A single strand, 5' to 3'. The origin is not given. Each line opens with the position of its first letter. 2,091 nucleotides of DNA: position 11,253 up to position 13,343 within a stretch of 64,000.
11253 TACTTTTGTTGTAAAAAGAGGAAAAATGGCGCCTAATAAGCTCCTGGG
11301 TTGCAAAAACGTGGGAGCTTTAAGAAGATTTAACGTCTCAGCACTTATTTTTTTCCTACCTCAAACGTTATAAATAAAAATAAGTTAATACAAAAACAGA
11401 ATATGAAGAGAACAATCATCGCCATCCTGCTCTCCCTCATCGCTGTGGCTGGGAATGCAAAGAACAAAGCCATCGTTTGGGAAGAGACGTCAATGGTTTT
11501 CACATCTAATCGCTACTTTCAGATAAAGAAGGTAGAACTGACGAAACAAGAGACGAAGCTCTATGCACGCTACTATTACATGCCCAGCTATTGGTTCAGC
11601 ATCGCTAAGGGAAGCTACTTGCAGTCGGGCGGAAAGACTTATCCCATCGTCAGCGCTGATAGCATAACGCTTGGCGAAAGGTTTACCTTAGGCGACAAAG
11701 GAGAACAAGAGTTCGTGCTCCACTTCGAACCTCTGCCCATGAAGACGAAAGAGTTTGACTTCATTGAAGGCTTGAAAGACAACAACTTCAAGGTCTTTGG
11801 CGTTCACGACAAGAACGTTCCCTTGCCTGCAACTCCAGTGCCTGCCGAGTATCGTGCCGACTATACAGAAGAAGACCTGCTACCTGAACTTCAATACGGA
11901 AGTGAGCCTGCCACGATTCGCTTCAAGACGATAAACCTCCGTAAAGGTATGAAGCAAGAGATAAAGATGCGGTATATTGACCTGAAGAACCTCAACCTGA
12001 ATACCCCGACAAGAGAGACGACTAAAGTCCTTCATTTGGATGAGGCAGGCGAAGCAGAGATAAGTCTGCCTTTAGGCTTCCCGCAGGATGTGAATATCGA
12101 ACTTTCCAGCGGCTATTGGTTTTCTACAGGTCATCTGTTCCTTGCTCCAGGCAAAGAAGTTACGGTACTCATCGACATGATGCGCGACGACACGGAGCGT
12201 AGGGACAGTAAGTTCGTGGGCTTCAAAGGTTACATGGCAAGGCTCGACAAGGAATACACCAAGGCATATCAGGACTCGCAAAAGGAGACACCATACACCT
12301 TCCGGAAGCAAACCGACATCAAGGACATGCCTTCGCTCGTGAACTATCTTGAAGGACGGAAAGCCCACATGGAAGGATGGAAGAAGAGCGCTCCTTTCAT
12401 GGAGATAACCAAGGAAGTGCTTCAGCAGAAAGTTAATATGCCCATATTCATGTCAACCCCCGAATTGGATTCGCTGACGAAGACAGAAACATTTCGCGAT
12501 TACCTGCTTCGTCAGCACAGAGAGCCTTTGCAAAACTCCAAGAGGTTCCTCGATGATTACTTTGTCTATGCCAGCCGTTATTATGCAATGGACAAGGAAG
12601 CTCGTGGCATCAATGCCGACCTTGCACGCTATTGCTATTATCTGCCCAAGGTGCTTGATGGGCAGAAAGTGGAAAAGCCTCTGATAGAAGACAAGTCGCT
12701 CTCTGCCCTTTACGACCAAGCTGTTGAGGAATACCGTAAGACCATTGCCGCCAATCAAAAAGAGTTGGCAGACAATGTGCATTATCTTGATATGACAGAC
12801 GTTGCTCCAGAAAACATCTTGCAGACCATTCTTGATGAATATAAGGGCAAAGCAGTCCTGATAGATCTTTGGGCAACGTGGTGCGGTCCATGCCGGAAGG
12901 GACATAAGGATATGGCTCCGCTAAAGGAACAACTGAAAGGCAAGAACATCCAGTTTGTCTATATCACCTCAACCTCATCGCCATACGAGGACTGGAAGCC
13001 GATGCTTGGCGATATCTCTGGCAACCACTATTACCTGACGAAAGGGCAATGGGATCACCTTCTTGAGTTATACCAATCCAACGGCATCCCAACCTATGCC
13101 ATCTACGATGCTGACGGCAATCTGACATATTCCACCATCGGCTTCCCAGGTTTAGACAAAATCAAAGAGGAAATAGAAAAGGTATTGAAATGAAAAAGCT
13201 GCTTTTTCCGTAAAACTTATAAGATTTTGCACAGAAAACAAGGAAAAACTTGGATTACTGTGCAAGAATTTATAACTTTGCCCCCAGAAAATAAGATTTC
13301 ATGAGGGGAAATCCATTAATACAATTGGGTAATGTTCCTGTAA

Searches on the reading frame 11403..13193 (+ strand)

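Call 89: search_protein_families(library=pfam, proteins=[window:11403-13193:+], max_evalue=0.00001)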
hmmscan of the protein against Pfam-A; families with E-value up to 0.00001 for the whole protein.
window:11403-13193:+ (596 aa): 5 families
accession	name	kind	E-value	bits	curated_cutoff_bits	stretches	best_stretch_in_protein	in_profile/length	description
PF08534.16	Redoxin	-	7.9e-12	45.6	26.6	1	477-581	23-135/148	Redoxin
PF13905.12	Thioredoxin_8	-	3.6e-09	37.3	27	1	482-573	1-93/94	Thioredoxin-like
PF00085.26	Thioredoxin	-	3.4e-07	30.7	23.5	1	475-524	13-59/103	Thioredoxin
PF00578.27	AhpC-TSA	-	2.6e-06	27.8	26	1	476-575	19-122/124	AhpC/TSA family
PF13098.12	Thioredoxin_2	-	9.4e-06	26.4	27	0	481-573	4-86/104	Thioredoxin-like domain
